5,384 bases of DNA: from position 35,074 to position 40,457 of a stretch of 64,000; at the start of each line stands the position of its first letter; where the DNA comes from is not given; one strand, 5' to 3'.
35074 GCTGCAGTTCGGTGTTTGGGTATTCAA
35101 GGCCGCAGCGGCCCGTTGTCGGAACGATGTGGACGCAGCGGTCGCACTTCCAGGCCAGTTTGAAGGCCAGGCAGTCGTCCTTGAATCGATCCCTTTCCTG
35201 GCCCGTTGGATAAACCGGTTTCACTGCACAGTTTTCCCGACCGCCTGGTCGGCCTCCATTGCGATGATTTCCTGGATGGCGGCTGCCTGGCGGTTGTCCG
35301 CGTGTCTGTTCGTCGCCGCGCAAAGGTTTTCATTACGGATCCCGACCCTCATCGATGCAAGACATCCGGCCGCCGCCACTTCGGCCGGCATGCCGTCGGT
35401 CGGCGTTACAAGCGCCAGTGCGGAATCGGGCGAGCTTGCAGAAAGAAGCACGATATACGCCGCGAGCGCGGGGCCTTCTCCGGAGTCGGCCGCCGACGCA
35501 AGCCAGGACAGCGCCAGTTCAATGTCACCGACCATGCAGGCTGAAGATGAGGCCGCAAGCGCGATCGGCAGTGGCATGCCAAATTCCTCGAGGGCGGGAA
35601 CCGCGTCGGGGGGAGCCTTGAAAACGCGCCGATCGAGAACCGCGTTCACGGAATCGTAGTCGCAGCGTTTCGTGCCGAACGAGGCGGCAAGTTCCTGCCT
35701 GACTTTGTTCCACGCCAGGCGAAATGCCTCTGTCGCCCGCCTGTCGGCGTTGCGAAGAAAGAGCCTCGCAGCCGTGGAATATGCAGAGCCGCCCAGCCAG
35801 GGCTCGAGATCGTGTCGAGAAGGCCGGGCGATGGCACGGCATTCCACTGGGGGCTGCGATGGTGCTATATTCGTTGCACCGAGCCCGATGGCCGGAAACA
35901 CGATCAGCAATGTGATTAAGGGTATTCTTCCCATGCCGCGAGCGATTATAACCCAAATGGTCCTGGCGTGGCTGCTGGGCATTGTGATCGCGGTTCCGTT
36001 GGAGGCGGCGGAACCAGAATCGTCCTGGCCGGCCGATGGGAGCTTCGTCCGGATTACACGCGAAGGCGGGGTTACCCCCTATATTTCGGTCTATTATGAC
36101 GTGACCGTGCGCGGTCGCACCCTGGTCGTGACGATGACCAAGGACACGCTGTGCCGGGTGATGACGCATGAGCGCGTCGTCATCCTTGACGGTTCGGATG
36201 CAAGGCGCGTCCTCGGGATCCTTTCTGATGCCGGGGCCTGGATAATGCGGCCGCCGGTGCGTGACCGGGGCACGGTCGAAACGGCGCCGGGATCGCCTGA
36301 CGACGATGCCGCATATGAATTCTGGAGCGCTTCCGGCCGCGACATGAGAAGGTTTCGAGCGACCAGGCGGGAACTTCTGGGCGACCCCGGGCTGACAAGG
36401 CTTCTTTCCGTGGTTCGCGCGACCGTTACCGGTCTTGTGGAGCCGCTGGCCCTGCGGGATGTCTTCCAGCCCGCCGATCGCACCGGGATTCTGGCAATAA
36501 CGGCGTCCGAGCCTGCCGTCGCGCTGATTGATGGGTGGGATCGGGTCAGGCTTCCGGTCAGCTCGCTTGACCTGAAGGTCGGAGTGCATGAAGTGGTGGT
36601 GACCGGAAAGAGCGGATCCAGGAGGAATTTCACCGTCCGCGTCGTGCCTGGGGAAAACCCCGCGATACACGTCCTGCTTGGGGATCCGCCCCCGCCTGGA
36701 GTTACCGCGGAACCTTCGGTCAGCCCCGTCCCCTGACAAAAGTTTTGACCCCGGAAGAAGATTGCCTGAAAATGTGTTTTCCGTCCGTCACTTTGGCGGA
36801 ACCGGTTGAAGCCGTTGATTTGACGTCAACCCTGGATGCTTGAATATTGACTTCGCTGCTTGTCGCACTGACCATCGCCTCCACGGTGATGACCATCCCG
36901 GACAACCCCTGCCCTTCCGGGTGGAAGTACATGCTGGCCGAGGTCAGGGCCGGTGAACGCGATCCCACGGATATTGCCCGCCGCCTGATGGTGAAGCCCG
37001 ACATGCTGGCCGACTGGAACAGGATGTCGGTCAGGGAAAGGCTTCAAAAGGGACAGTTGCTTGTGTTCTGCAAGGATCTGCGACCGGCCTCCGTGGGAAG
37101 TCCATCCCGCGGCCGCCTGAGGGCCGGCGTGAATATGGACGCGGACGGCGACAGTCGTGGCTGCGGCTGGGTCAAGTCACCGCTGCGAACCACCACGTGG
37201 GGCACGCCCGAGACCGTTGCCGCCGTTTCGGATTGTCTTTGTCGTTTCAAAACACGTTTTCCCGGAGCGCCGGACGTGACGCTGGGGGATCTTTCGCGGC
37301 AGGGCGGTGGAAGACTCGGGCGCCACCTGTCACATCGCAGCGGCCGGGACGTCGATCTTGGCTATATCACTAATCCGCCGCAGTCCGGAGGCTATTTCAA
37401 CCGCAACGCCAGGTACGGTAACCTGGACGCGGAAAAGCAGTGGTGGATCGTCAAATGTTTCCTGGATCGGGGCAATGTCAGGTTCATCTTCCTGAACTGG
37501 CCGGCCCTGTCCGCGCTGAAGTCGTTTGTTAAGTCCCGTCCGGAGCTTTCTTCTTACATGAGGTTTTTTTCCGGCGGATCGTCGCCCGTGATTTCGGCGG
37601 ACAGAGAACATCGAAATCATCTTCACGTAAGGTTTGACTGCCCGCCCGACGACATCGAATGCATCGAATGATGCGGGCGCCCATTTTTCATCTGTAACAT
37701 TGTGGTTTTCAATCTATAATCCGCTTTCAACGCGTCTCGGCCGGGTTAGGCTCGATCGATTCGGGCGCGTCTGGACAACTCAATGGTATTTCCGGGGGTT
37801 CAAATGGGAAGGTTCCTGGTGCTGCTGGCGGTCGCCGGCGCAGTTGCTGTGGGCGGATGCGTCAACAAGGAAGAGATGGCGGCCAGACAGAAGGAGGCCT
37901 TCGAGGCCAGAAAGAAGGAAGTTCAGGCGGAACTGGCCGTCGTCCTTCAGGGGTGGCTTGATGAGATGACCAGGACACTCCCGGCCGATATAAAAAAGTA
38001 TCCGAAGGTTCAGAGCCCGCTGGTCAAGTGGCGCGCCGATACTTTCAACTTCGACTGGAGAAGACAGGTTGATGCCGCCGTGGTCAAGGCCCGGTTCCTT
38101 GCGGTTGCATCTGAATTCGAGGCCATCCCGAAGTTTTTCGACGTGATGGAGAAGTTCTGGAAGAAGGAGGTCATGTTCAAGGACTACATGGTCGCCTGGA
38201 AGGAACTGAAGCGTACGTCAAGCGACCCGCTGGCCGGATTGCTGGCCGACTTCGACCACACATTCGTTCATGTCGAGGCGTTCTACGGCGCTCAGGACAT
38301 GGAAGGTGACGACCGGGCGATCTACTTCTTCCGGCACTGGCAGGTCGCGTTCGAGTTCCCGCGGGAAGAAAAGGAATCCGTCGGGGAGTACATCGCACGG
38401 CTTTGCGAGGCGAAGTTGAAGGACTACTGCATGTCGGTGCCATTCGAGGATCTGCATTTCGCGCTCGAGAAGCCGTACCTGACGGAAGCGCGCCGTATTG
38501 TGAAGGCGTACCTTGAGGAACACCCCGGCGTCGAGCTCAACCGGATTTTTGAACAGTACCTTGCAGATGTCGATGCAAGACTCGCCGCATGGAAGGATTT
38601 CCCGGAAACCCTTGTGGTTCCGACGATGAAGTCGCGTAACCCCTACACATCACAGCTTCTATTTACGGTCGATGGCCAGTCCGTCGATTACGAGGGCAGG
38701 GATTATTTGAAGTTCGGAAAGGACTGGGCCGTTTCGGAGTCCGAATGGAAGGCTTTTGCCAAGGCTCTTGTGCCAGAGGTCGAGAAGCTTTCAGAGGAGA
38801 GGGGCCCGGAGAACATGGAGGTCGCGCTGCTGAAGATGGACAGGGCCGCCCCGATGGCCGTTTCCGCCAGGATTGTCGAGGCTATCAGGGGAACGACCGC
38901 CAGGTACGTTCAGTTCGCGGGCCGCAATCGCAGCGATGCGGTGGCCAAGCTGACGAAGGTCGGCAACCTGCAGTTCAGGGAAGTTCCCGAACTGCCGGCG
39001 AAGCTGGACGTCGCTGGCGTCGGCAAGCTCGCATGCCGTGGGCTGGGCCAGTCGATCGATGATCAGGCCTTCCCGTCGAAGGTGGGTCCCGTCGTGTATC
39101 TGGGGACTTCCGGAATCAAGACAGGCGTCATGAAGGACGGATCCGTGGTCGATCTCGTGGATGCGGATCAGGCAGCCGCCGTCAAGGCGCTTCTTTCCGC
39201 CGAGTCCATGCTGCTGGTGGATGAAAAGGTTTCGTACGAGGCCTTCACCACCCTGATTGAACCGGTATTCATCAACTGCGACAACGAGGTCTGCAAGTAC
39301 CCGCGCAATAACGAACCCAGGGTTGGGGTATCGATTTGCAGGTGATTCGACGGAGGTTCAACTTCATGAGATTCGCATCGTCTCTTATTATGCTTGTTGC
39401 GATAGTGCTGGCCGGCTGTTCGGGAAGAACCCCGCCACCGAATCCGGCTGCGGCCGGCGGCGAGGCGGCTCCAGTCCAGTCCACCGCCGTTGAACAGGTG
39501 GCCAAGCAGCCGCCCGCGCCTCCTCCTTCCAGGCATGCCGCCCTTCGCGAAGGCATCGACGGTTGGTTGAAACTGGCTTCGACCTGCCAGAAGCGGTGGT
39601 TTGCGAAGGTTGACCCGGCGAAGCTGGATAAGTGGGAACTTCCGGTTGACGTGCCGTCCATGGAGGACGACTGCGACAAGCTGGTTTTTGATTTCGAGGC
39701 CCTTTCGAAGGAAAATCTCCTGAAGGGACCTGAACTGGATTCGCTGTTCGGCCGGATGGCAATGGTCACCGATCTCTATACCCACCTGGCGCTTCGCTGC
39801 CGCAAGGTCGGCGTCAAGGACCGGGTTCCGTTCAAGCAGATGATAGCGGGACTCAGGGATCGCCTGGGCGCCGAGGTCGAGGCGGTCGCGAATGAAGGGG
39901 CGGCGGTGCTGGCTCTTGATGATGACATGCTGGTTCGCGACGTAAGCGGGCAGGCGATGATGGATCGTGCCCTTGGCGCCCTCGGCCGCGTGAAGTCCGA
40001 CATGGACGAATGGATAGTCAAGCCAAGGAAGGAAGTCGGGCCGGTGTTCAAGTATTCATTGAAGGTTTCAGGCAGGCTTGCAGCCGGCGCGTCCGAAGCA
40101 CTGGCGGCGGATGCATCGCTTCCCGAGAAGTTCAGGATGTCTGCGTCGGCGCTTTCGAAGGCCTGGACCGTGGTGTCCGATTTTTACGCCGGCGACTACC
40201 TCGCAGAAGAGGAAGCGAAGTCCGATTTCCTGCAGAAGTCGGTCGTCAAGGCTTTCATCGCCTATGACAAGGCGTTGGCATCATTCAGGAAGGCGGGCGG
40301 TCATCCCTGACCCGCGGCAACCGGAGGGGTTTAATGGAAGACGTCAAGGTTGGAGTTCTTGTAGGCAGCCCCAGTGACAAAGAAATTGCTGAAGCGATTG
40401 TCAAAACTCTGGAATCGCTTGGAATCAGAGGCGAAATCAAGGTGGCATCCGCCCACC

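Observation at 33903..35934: Three-gene operon: secreted protein, 71-aa Cys-containing peptide and ATP-grasp ligase with overlapping stop/start codons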

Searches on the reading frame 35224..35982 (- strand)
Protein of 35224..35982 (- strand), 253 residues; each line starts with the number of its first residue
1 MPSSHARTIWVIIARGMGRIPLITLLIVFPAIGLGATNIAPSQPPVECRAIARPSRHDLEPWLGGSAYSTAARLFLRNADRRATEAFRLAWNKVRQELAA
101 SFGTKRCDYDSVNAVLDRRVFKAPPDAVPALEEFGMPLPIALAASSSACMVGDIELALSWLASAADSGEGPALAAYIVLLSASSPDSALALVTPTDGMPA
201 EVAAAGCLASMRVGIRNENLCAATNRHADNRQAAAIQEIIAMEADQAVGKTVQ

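Call 4: search_protein_families(library=pfam, proteins=[window:35224-35982:-], max_evalue=1)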
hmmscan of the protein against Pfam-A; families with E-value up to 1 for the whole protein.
window:35224-35982:- (253 aa): 0 families

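Call 5: search_protein_families(library=ncbifam, proteins=[window:35224-35982:-], max_evalue=1)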
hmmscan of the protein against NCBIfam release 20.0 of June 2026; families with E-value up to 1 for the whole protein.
window:35224-35982:- (253 aa): 0 families

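Call 45: search_solved_structures(query=A5, max_evalue=10)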
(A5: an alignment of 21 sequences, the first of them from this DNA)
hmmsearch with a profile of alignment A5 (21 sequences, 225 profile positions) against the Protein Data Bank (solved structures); distinct sequences matched with E-value up to 10: 16.
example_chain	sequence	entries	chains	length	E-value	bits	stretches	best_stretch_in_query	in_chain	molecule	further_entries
5i9h_A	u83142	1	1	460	2e-15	60.2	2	126-180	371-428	pentatricopeptide repeat protein dPPR-U8G2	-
5i9d_A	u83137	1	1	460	2.8e-15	59.7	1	126-181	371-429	pentatricopeptide repeat protein dPPR-U8A2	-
5i9g_C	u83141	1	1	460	3.7e-15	59.3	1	126-180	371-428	pentatricopeptide repeat protein dPPR-U8C2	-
5i9f_A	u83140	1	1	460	4e-15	59.2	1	126-181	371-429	pentatricopeptide repeat protein dPPR-U10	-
8sxe_C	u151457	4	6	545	0.00058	22.7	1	121-180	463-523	TPR repeat-containing protein PA4667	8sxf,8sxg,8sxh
7rqf_A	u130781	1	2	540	0.00084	22.2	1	121-190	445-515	TPR repeat-containing protein PA4667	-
2xpi_A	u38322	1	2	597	0.044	16.6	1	125-181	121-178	ANAPHASE-PROMOTING COMPLEX SUBUNIT CUT9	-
9k7u_A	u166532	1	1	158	0.054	16.3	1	137-179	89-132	Heter-Zn2-HEHE-22A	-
2q7f_A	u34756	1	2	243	0.069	15.9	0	135-213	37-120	YrrB protein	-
6yw5_ZZ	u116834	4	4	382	0.085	15.6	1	21-105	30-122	37S ribosomal protein S24, mitochondrial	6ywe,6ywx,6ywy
2pl2_A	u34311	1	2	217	0.58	12.9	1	46-111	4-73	Hypothetical conserved protein TTC0263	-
6ork_A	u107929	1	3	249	1.3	11.7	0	135-164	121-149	Sel1 repeat protein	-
4rm4_A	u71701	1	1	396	1.6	11.4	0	46-87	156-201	Cytochrome P450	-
3kd7_A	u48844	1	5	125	4.5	10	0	42-74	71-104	CTPR390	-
8sxq_A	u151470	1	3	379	4.9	9.9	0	55-102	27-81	SEL-1 repeat protein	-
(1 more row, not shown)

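Call 64: search_protein_families(library=padloc, proteins=[window:35224-35934:-], max_evalue=0.01)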
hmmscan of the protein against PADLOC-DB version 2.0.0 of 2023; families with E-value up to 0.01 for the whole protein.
window:35224-35934:- (237 aa): 0 families

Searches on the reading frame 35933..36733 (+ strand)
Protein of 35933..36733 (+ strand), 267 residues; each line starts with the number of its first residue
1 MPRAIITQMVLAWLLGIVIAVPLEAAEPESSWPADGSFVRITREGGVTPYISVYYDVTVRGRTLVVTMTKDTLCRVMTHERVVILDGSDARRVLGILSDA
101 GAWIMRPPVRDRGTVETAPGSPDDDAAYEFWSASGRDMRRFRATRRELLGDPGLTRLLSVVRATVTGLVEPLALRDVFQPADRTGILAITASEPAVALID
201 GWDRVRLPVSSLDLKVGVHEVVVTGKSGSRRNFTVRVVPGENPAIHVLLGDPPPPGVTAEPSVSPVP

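Call 46: search_protein_families(library=pfam, proteins=[window:35933-36733:+], max_evalue=0.1)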
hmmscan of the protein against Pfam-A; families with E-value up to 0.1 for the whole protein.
window:35933-36733:+ (267 aa): 0 families

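Call 64: search_protein_families(library=padloc, proteins=[window:35933-36733:+], max_evalue=0.01)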
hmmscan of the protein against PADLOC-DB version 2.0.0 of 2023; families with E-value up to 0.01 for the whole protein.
window:35933-36733:+ (267 aa): 0 families

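Call 75: search_protein_families(library=pfam, proteins=[window:35933-36733:+], max_evalue=1)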
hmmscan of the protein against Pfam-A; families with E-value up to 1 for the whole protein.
seq(267 aa): 0 families

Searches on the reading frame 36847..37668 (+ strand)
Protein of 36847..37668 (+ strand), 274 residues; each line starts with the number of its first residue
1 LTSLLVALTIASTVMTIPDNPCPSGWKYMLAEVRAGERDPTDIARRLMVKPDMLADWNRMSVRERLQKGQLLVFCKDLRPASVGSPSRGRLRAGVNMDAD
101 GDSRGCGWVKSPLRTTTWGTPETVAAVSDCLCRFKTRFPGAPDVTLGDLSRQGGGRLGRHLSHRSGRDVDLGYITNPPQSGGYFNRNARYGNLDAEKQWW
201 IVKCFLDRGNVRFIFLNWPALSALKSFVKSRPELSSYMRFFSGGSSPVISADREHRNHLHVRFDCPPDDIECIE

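Call 46: search_protein_families(library=pfam, proteins=[window:36847-37668:+], max_evalue=0.1)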
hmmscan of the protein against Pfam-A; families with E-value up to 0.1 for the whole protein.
window:36847-37668:+ (274 aa): 1 family
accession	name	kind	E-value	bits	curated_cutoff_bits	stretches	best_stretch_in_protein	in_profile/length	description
PF03411.18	Peptidase_M74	-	1.6e-12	47.9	25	2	82-175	1-90/240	Penicillin-insensitive murein endopeptidase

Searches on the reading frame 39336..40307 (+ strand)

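Call 46: search_protein_families(library=pfam, proteins=[window:39336-40307:+], max_evalue=0.1)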
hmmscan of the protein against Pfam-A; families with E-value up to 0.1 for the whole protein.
window:39336-40307:+ (324 aa): 1 family
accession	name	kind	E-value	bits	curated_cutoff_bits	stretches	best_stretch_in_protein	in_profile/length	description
PF20898.2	P_T4SS_TraN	-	0.087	13.5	27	0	23-38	10-25/59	P-type Type IV secretion system, TraN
